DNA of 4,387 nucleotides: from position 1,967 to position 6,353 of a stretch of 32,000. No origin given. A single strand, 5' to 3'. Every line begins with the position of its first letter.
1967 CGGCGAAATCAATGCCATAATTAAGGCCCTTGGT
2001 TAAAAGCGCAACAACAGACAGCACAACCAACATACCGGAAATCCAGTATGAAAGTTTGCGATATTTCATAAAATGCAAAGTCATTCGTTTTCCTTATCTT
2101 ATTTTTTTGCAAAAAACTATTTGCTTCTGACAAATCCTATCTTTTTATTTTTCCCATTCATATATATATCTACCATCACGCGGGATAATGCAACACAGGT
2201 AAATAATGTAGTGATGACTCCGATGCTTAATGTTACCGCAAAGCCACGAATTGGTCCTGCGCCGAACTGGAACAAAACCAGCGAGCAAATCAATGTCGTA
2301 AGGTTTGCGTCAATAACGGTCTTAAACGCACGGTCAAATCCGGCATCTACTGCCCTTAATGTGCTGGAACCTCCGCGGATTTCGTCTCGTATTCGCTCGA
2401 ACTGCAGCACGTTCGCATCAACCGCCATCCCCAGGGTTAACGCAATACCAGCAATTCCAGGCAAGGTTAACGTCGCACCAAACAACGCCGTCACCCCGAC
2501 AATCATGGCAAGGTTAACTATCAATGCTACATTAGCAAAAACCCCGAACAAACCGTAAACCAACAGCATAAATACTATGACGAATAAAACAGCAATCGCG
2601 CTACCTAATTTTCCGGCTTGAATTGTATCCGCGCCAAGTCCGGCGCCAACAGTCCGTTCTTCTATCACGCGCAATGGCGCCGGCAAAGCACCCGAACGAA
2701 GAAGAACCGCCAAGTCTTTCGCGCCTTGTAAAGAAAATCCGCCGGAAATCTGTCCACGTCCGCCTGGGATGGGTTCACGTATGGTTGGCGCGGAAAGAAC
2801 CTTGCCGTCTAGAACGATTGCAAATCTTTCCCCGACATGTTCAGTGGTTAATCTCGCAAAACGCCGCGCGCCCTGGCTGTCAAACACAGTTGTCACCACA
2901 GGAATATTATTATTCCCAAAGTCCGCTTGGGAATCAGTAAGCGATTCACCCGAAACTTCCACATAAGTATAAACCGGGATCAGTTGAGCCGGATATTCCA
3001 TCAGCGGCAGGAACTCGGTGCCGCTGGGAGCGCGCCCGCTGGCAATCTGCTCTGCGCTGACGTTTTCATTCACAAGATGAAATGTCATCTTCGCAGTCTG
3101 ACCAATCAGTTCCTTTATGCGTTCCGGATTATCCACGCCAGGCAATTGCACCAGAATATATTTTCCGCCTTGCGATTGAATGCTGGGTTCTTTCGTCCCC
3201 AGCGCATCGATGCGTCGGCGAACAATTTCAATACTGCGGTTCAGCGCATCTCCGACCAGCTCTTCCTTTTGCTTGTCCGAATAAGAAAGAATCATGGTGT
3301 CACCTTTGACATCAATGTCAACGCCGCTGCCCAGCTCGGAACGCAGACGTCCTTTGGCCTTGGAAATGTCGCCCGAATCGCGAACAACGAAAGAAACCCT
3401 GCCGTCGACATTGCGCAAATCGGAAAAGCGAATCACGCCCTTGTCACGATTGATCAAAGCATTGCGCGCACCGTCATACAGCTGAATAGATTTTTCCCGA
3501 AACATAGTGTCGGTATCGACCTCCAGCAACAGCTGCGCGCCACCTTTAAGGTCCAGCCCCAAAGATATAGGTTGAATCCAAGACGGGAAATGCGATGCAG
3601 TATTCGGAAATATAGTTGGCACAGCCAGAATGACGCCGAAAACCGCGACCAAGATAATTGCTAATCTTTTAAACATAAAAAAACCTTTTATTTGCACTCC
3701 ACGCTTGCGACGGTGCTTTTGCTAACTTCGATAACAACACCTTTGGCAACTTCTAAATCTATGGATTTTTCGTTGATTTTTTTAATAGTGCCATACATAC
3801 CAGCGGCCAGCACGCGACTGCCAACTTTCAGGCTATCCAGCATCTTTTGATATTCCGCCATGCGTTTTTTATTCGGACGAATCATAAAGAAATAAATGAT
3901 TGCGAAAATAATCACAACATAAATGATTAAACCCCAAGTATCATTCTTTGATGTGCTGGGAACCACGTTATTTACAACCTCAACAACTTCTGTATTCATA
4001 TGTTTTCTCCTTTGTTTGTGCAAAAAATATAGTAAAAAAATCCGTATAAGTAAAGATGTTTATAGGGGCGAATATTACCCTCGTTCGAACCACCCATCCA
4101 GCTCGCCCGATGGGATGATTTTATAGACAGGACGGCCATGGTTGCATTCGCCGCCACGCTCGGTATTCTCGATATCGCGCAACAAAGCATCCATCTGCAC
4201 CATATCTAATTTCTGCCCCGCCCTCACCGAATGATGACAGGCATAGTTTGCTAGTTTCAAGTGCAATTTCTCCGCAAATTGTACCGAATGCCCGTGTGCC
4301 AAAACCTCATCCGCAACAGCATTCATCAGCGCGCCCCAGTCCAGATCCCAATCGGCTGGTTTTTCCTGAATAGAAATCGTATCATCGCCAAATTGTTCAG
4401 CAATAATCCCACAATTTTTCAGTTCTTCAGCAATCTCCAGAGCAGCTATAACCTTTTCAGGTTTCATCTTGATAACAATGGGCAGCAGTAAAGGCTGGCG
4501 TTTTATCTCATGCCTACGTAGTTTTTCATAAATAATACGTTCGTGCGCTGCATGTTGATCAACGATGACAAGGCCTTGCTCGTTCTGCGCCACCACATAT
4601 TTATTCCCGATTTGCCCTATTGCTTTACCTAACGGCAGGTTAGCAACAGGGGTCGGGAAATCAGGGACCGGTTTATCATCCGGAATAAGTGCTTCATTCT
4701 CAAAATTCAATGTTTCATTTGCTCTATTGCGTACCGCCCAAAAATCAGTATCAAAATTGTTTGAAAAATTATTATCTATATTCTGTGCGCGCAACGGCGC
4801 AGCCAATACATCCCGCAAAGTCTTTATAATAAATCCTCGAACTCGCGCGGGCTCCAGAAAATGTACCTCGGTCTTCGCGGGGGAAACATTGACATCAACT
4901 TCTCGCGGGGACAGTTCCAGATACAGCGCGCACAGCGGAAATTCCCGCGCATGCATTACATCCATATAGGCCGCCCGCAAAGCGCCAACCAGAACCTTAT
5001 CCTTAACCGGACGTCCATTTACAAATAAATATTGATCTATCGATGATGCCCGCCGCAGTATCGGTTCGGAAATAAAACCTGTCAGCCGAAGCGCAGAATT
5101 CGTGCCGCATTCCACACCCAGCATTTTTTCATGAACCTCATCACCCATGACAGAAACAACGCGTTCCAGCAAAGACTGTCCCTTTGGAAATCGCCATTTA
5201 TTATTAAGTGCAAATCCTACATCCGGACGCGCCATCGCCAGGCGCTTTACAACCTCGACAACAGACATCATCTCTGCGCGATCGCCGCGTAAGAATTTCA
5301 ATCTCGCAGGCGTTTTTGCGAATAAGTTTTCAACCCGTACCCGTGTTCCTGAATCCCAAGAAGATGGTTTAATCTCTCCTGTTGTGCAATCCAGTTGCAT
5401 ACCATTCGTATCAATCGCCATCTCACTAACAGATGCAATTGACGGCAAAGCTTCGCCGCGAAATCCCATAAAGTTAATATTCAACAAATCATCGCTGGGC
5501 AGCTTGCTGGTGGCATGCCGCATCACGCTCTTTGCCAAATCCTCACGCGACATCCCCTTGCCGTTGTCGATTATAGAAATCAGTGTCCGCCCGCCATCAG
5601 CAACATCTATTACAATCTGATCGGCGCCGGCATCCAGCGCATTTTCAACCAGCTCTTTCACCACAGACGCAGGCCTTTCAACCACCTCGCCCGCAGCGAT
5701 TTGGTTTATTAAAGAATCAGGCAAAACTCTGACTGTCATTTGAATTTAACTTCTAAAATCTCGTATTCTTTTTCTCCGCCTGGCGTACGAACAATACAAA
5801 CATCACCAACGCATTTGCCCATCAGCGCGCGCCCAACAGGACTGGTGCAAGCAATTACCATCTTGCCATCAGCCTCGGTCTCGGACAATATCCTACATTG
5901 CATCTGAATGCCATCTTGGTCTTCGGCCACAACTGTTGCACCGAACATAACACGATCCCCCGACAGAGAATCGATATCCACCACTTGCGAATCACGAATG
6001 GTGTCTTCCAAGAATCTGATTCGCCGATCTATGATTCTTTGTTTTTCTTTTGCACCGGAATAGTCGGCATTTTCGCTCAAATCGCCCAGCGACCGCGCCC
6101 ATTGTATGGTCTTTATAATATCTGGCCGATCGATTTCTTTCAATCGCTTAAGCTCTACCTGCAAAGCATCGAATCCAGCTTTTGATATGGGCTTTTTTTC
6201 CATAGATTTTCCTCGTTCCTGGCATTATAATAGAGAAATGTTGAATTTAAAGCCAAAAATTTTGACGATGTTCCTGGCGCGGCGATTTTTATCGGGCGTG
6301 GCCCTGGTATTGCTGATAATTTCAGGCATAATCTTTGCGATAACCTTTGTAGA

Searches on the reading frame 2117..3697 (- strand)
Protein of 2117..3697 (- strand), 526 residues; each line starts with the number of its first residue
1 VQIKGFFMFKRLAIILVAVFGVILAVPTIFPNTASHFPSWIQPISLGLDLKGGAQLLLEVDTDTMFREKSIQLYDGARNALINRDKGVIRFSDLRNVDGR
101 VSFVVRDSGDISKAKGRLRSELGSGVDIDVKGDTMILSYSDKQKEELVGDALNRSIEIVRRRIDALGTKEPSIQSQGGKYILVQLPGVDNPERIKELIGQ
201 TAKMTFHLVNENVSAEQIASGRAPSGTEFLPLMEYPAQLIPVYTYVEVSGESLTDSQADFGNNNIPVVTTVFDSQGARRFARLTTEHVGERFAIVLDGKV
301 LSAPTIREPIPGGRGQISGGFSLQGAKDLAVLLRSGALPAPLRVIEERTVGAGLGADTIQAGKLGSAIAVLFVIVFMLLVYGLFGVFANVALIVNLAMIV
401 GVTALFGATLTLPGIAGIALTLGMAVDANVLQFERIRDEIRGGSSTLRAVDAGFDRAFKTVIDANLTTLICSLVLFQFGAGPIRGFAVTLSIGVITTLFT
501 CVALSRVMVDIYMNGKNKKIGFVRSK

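Call 44: search_protein_families(library=pfam, proteins=[window:2117-3697:-])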
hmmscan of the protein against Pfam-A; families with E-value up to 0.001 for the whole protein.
window:2117-3697:- (526 aa): 4 families
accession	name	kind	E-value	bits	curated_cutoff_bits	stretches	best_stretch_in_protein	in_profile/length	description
PF22599.2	SecDF_P1_head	-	8.3e-36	122.8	27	1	237-340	10-114/114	SecDF, P1 head subdomain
PF21760.3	SecD_1st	-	9.9e-26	89.4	27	1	153-211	2-60/60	Protein translocase subunit SecDF, P1 domain, N-terminal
PF02355.23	SecD_SecF_C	-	8.6e-15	55.1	20.5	1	344-504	15-178/189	Protein export membrane protein SecD/SecF, C-terminal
PF07549.19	Sec_GG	-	2.1e-05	24.3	20.3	1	41-63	5-27/28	SecD/SecF GG Motif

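Call 68: find_homologous_proteins(query=window:2117-3697:-, max_evalue=1e-30)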
Query window:2117-3697:- (526 aa): 8000 proteins with E <= 1e-30 among 8000 candidates; the best 120 are listed.
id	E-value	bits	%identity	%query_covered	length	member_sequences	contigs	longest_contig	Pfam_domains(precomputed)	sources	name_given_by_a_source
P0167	0.0e+0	1114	100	99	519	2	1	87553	PF21760.4,PF22599.3,PF02355.23,PF07549.20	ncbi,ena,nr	ncbi:MAG: protein translocase subunit SecD [Alphaproteobacteria bacterium]|nr:protein translocase su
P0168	0.0e+0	1009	89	99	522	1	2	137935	PF21760.4,PF22599.3,PF02355.23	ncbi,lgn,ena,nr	ncbi:MAG: protein translocase subunit SecD [Alphaproteobacteria bacterium]|nr:protein translocase su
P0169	9.6e-284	960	85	98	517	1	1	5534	PF21760.4,PF22599.3,PF02355.23,PF07549.20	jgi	jgi:preprotein translocase subunit SecD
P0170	1.6e-281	952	83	99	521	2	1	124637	PF21760.4,PF03176.22,PF22599.3,PF02355.23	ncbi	-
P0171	3.7e-281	951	83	99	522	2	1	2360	PF21760.4,PF03176.22,PF22599.3,PF02355.23,PF07549.20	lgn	-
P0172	1.2e-278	943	82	98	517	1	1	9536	PF21760.4,PF03176.22,PF22599.3,PF02355.23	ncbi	-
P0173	2.4e-274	929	82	98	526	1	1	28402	PF21760.4,PF22599.3,PF02355.23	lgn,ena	-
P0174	5.7e-273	924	81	99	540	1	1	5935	PF21760.4,PF03176.22,PF22599.3,PF02355.23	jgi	jgi:preprotein translocase subunit SecD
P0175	1.0e-272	923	81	98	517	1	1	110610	PF21760.4,PF22599.3,PF02355.23,PF07549.20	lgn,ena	-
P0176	9.9e-272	920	80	99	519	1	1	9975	PF21760.4,PF22599.3,PF02355.23,PF07549.20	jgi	-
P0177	1.6e-271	919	80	99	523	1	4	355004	PF21760.4,PF22599.3,PF02355.23,PF07549.20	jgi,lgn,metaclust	metaclust:\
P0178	2.1e-271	919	80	99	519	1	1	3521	PF21760.4,PF22599.3,PF02355.23,PF07549.20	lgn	-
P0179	4.6e-271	918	81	99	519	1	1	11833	PF21760.4,PF22599.3,PF02355.23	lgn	-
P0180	5.7e-271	917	79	99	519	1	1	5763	PF21760.4,PF22599.3,PF02355.23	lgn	-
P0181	2.1e-270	916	80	99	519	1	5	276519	PF21760.4,PF22599.3,PF02355.23,PF07549.20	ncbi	-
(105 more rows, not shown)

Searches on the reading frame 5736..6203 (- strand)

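Call 44: search_protein_families(library=pfam, proteins=[window:5736-6203:-])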
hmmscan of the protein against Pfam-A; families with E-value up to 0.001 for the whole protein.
window:5736-6203:- (155 aa): 2 families
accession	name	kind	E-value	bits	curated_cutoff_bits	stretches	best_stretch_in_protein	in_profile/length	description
PF03449.20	GreA_GreB_N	-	5.4e-26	91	24.5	1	5-74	2-71/71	Transcription elongation factor, N-terminal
PF01272.25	GreA_GreB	-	5.7e-19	68.3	26.9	1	82-153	3-76/77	Transcription elongation factor, GreA/GreB, C-term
